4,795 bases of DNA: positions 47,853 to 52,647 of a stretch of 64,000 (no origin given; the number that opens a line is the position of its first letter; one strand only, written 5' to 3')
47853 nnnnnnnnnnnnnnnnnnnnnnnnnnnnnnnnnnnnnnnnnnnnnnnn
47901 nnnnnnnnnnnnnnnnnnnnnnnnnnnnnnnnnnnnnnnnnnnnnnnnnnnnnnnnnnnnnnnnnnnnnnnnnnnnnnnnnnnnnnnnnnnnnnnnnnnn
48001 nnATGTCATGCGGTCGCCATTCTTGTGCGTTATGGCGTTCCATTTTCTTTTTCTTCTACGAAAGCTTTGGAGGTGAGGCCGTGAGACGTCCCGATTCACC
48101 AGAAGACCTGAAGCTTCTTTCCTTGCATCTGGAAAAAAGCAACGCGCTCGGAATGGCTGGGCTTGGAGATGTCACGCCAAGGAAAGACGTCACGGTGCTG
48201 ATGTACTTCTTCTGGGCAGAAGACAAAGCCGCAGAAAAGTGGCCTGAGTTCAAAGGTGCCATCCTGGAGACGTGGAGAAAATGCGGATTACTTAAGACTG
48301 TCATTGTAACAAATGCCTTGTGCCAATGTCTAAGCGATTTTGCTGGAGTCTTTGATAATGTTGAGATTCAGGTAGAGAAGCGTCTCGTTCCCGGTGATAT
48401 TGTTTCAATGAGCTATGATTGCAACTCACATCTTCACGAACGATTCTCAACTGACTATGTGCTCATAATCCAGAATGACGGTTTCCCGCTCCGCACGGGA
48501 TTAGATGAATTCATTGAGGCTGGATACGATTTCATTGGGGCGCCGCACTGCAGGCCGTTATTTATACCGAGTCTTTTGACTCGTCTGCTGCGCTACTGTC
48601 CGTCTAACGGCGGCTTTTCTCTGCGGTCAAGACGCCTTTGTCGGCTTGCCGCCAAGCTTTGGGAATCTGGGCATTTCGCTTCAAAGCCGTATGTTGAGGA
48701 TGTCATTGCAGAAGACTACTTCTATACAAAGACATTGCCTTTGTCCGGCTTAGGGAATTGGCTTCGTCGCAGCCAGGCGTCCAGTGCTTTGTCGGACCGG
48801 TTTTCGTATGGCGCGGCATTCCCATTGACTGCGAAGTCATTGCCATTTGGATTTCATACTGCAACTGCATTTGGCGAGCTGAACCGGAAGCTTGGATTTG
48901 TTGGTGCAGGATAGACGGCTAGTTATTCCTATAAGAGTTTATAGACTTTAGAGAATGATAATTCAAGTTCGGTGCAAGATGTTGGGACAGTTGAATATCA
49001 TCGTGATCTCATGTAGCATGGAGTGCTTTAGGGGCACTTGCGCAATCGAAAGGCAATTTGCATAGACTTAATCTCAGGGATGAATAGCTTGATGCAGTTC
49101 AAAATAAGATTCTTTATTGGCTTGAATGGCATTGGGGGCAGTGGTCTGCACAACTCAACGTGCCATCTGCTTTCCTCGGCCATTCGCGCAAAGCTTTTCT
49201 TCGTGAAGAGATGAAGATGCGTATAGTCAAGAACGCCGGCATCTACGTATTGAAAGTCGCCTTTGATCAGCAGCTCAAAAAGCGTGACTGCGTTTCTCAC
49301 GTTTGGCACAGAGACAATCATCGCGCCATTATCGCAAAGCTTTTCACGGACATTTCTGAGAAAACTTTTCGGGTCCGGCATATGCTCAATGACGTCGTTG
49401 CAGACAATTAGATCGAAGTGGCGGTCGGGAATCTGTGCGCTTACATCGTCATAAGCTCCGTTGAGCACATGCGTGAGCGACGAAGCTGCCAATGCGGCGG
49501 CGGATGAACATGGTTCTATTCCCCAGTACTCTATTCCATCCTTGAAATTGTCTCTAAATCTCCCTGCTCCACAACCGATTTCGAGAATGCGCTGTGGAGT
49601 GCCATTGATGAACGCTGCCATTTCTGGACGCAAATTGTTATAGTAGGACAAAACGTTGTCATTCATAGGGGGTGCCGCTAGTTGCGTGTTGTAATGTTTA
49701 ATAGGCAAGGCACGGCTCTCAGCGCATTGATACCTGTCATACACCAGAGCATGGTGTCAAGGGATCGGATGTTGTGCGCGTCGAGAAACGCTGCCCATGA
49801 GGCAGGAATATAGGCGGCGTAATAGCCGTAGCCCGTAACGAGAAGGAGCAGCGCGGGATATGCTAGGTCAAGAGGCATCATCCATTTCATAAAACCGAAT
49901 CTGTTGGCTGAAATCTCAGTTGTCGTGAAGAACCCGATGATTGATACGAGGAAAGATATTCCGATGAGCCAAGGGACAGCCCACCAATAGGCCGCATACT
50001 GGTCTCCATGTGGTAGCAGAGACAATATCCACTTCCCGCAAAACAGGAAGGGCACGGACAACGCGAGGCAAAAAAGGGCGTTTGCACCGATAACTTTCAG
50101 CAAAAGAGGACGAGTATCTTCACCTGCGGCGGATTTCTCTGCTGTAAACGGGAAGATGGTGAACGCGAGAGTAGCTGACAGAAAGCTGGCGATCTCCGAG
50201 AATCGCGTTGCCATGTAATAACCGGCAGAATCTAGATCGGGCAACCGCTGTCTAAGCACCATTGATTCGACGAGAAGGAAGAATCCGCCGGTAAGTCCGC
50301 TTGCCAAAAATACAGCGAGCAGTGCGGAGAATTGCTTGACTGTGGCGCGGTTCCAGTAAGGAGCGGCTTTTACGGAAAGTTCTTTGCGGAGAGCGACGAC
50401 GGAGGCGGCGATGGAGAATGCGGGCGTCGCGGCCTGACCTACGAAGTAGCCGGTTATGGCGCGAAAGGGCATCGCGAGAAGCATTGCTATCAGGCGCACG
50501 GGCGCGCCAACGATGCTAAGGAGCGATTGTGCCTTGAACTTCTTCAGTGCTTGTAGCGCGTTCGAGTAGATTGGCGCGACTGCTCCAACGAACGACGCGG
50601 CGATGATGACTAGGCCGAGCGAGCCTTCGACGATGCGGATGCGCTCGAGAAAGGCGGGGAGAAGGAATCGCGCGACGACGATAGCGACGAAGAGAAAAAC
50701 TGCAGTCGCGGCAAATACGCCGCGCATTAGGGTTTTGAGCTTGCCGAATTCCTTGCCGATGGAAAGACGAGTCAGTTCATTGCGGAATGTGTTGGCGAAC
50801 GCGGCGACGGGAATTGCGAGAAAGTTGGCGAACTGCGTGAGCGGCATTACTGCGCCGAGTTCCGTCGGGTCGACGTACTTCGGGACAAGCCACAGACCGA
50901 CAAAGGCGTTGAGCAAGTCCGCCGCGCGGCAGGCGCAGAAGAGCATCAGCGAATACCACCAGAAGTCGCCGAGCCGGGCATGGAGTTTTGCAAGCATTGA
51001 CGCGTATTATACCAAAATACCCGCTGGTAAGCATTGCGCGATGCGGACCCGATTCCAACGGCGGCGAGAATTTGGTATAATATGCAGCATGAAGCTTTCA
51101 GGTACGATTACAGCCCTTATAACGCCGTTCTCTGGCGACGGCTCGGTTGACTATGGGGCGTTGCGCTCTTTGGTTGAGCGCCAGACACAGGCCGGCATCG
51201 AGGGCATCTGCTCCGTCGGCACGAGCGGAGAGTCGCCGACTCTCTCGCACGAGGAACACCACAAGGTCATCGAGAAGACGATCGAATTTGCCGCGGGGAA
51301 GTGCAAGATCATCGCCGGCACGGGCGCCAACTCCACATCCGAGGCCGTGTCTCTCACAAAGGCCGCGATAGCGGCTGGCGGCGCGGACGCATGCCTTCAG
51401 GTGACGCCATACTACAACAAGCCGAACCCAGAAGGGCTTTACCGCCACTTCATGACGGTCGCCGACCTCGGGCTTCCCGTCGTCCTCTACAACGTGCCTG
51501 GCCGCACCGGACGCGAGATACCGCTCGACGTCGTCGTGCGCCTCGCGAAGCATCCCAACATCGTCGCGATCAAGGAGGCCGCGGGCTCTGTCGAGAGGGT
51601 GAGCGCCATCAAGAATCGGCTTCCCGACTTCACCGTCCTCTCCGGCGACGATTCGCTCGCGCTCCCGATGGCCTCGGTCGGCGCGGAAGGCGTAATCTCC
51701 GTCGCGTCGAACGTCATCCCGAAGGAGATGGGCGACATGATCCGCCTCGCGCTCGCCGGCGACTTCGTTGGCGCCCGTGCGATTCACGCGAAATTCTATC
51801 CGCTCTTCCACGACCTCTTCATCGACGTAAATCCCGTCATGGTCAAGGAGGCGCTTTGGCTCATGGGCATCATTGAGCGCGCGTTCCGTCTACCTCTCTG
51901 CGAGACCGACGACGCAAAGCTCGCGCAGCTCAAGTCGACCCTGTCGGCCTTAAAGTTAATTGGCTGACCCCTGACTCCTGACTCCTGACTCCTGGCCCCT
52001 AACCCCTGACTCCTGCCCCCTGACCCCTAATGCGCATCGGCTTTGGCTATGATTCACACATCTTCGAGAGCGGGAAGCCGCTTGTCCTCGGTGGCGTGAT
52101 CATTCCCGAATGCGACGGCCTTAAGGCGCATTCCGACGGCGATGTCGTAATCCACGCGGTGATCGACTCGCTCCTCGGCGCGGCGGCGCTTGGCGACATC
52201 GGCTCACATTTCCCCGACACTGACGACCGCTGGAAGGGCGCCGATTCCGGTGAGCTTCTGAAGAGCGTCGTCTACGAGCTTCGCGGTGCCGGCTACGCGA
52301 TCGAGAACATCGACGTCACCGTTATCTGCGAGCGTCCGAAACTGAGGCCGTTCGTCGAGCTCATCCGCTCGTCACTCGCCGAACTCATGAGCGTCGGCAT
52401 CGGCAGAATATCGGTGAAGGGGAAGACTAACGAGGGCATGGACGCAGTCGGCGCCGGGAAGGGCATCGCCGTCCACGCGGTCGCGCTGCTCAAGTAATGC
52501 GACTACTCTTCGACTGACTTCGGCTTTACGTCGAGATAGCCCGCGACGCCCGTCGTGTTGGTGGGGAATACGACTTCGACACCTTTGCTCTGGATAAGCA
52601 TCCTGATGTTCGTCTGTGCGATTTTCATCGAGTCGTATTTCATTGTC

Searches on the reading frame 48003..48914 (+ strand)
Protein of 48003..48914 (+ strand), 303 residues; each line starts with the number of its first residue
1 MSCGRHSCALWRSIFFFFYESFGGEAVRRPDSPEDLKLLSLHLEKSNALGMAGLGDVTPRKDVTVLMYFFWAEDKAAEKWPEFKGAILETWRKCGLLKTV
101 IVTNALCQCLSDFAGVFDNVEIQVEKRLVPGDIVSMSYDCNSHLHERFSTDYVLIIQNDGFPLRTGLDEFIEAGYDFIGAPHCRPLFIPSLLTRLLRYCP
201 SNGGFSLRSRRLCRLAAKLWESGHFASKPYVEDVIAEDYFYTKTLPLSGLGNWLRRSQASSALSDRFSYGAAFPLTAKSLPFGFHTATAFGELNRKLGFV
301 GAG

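Call 24: search_protein_families(library=pfam, proteins=[window:48003-48914:+], max_evalue=0.001)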
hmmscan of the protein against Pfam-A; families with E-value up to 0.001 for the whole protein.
window:48003-48914:+ (303 aa): 1 family
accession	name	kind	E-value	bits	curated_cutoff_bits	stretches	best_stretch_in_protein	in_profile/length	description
PF18922.5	DUF5672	-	1.1e-17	64.7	24.4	1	140-285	23-164/164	Protein of unknown function (DUF5672)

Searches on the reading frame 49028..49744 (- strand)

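Call 24: search_protein_families(library=pfam, proteins=[window:49028-49744:-], max_evalue=0.001)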
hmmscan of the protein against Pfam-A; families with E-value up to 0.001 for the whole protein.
window:49028-49744:- (238 aa): 6 families
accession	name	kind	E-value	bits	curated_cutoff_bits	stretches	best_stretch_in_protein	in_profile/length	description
PF13489.12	Methyltransf_23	-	3.6e-23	82.5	27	1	42-191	16-156/164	Methyltransferase domain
PF08242.18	Methyltransf_12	-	6.3e-14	52.9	30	1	54-140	1-96/98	Methyltransferase domain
PF08241.18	Methyltransf_11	-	2.5e-12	47.7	21.2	1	54-143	1-94/95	Methyltransferase domain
PF07021.18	MetW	-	1.7e-09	38.1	21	1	51-197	15-163/193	Methionine biosynthesis protein MetW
PF13847.12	Methyltransf_31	-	4.5e-09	36.6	27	1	52-158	6-121/145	Methyltransferase domain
PF13649.12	Methyltransf_25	-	9.6e-09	36.3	27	1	53-140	1-97/97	Methyltransferase domain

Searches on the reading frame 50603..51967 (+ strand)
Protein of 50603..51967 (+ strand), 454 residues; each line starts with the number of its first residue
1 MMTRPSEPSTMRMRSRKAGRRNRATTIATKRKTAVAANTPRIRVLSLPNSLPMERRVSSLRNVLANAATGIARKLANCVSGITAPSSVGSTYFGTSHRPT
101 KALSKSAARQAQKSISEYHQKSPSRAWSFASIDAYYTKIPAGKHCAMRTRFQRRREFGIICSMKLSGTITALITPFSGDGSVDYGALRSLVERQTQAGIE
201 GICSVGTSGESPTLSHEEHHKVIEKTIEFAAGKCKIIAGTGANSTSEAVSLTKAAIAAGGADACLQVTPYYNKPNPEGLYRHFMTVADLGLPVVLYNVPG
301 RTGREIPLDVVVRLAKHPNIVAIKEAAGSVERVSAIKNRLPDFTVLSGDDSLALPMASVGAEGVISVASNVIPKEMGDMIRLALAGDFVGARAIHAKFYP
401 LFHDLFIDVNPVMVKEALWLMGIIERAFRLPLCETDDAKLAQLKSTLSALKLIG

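Call 24: search_protein_families(library=pfam, proteins=[window:50603-51967:+], max_evalue=0.001)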
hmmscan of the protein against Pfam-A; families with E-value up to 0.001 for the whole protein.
window:50603-51967:+ (454 aa): 1 family
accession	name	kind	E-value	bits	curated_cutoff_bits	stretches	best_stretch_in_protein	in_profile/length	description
PF00701.28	DHDPS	-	9.7e-94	313.8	22.1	1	165-449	2-288/289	Dihydrodipicolinate synthetase family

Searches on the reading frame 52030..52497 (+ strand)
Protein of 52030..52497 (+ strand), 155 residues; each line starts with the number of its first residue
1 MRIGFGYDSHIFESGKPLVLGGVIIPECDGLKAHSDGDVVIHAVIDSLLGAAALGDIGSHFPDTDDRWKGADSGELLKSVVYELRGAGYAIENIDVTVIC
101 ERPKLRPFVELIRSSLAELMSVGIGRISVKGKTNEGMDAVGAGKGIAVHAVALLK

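Call 24: search_protein_families(library=pfam, proteins=[window:52030-52497:+], max_evalue=0.001)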
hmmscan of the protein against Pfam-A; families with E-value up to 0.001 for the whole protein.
window:52030-52497:+ (155 aa): 1 family
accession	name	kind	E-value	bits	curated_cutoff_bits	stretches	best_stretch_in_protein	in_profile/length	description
PF02542.21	YgbB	-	1.9e-61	207.4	26.7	1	1-154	1-154/155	YgbB family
